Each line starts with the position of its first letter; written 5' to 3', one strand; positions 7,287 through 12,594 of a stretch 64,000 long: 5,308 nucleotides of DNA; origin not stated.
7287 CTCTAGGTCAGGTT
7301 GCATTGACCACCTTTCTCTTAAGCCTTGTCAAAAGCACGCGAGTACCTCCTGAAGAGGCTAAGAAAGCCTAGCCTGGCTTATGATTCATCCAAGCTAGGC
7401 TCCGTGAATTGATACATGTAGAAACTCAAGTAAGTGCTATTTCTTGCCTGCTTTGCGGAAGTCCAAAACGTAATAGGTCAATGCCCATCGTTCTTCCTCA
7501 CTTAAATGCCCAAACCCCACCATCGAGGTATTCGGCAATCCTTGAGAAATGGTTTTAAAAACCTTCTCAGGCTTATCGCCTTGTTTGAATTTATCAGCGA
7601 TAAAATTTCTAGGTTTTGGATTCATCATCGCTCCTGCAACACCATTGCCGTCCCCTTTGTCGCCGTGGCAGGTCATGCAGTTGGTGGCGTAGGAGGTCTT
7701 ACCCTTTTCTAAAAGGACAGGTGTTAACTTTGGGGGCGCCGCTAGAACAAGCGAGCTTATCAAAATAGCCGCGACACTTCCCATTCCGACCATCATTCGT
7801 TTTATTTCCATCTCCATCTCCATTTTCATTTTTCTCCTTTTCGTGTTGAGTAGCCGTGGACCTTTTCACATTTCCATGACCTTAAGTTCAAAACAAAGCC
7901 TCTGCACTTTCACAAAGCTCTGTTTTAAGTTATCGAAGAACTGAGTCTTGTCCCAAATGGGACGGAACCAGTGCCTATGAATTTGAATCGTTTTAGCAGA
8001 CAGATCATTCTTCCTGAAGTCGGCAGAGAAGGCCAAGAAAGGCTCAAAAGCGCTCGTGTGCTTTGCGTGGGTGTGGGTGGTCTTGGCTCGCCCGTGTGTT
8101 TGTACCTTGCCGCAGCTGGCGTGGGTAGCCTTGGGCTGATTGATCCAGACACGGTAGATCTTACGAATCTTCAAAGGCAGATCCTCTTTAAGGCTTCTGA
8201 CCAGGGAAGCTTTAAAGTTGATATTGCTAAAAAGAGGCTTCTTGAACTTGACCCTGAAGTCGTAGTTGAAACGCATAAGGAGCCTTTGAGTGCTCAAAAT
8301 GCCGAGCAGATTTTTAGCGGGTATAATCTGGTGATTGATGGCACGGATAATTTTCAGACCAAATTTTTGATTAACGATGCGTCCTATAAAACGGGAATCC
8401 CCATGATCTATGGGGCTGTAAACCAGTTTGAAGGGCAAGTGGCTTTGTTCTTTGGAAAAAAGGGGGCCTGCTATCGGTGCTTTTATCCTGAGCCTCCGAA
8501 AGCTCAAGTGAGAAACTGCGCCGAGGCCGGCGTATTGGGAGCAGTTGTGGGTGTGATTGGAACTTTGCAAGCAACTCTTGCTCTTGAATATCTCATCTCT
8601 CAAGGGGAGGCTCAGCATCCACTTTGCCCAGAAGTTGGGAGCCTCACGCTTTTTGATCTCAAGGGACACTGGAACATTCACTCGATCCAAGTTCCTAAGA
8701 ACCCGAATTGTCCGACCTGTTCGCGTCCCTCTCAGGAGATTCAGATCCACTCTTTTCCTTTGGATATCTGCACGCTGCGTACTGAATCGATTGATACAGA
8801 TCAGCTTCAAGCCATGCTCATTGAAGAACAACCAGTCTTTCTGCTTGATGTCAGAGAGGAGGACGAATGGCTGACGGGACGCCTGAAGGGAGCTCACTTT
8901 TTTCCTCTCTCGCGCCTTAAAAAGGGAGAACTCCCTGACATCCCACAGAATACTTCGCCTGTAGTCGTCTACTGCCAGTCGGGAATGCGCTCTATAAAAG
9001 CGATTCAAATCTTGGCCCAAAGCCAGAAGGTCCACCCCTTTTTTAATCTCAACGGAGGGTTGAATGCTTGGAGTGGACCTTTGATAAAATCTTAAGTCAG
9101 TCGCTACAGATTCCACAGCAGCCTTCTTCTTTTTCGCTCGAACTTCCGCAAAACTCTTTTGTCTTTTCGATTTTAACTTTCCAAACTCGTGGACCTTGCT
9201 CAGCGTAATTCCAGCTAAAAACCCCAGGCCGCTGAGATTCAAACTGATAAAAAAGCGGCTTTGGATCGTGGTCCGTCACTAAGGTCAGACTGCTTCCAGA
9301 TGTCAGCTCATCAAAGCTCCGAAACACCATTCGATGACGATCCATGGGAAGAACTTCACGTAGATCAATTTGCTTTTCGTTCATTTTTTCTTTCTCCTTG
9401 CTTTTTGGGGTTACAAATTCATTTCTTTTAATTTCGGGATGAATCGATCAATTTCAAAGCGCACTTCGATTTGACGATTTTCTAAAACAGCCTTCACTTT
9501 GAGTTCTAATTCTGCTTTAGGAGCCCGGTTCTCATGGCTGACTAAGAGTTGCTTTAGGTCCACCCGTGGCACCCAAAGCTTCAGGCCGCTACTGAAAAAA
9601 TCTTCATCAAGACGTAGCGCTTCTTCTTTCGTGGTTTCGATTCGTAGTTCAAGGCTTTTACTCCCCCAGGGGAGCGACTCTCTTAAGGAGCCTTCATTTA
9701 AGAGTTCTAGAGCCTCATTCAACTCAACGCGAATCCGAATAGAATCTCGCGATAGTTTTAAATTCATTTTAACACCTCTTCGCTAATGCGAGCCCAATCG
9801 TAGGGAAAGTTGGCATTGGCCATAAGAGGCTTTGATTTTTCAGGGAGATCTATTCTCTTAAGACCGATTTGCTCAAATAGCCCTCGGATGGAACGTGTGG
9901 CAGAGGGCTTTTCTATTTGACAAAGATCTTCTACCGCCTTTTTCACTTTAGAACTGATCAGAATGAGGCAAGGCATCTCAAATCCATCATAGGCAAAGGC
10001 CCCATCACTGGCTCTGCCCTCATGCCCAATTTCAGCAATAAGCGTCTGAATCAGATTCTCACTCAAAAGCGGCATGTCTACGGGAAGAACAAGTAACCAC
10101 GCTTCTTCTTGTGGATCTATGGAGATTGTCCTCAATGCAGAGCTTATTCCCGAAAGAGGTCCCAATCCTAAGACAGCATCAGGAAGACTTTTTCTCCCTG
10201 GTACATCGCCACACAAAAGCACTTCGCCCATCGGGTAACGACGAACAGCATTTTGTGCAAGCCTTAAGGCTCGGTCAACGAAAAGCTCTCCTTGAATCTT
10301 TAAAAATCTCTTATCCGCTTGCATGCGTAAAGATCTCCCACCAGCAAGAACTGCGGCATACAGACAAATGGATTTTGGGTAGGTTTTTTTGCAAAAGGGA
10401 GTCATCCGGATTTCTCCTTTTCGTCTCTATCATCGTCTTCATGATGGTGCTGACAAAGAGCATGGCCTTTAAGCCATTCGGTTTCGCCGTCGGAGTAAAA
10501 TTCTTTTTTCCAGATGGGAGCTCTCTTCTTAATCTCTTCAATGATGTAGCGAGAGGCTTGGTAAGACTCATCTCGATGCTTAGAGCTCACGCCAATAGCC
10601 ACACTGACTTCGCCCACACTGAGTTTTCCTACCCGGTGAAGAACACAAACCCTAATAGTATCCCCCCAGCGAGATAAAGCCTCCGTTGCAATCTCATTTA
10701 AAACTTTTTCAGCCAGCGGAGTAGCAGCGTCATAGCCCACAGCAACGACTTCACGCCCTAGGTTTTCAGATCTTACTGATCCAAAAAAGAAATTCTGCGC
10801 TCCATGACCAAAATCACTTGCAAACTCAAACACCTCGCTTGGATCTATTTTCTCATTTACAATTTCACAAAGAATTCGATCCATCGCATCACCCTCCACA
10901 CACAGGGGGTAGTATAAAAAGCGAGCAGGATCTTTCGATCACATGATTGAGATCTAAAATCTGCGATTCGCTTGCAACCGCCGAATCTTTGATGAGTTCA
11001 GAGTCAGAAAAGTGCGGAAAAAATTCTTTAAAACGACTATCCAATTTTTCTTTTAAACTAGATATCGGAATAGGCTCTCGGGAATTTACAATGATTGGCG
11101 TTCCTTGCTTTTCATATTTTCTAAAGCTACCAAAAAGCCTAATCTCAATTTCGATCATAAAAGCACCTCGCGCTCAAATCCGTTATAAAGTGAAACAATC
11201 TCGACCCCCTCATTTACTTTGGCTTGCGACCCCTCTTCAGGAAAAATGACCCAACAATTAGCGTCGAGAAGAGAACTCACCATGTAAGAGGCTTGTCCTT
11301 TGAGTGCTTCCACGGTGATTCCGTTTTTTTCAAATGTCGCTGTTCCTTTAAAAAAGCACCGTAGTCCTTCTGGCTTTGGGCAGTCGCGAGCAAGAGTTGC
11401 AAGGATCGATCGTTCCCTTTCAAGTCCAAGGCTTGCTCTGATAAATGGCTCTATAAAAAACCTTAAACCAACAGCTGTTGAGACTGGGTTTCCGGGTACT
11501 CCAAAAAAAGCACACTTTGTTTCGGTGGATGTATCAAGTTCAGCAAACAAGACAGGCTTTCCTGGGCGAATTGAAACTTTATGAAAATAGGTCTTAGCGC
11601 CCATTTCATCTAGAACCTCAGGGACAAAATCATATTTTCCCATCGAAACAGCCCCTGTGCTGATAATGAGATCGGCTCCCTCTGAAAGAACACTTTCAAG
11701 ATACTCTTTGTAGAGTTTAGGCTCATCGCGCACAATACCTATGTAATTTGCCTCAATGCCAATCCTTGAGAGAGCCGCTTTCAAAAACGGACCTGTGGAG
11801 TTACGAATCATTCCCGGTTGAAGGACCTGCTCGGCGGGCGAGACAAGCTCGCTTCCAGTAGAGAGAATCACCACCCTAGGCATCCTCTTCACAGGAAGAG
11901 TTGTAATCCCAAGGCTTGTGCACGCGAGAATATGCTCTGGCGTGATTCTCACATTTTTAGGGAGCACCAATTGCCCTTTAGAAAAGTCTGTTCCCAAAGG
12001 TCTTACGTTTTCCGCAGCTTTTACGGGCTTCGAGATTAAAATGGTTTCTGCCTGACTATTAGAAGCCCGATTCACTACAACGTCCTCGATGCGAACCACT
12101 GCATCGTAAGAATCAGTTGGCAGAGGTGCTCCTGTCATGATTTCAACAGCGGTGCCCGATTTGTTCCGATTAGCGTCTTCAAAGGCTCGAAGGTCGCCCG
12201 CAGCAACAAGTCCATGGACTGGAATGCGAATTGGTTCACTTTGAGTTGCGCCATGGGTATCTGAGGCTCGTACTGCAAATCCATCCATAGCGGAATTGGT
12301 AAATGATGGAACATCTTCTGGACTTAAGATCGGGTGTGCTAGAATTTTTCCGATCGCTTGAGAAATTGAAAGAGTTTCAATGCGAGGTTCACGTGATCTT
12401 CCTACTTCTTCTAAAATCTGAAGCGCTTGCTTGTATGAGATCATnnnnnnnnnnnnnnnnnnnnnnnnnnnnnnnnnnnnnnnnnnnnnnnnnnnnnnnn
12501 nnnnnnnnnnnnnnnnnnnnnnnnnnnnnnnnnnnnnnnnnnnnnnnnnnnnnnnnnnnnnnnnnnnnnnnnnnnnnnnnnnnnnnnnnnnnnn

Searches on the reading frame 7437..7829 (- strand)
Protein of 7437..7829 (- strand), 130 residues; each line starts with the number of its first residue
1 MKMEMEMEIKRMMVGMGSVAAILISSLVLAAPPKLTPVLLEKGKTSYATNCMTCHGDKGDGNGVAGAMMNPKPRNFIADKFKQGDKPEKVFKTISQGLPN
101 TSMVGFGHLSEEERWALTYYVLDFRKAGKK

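Call 9: search_protein_families(library=pfam, proteins=[window:7437-7829:-], max_evalue=0.001)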
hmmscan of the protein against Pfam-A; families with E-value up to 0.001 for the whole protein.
window:7437-7829:- (130 aa): 2 families
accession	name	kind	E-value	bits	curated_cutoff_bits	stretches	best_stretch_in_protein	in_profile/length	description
PF00034.26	Cytochrom_C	-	2.2e-12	48.5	21.3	1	41-122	2-87/90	Cytochrome c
PF13442.11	Cytochrome_CBB3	-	1.1e-11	45.3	27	1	40-121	3-68/68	Cytochrome C oxidase, cbb3-type, subunit III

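Call 71: search_protein_families(library=ncbifam, proteins=[window:7437-7829:-], max_evalue=0.001)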
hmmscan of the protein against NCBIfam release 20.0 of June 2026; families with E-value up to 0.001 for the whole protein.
window:7437-7829:- (130 aa): 4 families
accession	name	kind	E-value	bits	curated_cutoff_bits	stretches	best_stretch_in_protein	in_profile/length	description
NF033864.1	cytochrome579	equivalog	2.1e-13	50.4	280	1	28-117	37-132/179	cytochrome 579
NF011054.0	PRK14486.1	equivalog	7.3e-09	35.5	447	1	39-124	214-290/294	putative bifunctional cbb3-type cytochrome c oxidase subunit II/cytochrome c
TIGR00782.1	ccoP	equivalog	5.6e-07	29.1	179.95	1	37-122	200-279/285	cytochrome-c oxidase, cbb3-type subunit III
NF050122.1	bc1_QcrC_actin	exception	7.5e-05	22.2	200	1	12-64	14-65/253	cytochrome bc1 complex diheme cytochrome c subunit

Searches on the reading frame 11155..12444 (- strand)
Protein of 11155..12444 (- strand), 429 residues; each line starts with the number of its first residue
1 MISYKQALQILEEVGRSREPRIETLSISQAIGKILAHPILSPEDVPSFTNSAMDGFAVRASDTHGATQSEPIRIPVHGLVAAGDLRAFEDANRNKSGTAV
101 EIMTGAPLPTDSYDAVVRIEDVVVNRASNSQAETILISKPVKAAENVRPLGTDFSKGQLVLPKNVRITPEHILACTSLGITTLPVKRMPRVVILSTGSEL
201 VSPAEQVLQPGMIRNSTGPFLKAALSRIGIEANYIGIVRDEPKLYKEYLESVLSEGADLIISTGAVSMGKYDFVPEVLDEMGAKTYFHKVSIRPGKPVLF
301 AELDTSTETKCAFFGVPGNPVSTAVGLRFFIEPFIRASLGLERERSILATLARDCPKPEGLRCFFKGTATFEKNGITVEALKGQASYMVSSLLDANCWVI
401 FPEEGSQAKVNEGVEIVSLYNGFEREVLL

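Call 9: search_protein_families(library=pfam, proteins=[window:11155-12444:-], max_evalue=0.001)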
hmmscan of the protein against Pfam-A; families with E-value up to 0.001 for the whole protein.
window:11155-12444:- (429 aa): 3 families
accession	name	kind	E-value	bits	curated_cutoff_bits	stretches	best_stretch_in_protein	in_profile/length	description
PF03453.22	MoeA_N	-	3.9e-41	140.8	30.8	1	2-179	1-160/160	MoeA N-terminal region (domain I and II)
PF00994.29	MoCF_biosynth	-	1.6e-30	106.2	26.6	1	193-336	2-143/144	Probable molybdopterin binding domain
PF03454.20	MoeA_C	-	3.2e-10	40.5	22.1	1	349-418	2-71/72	MoeA C-terminal region (domain IV)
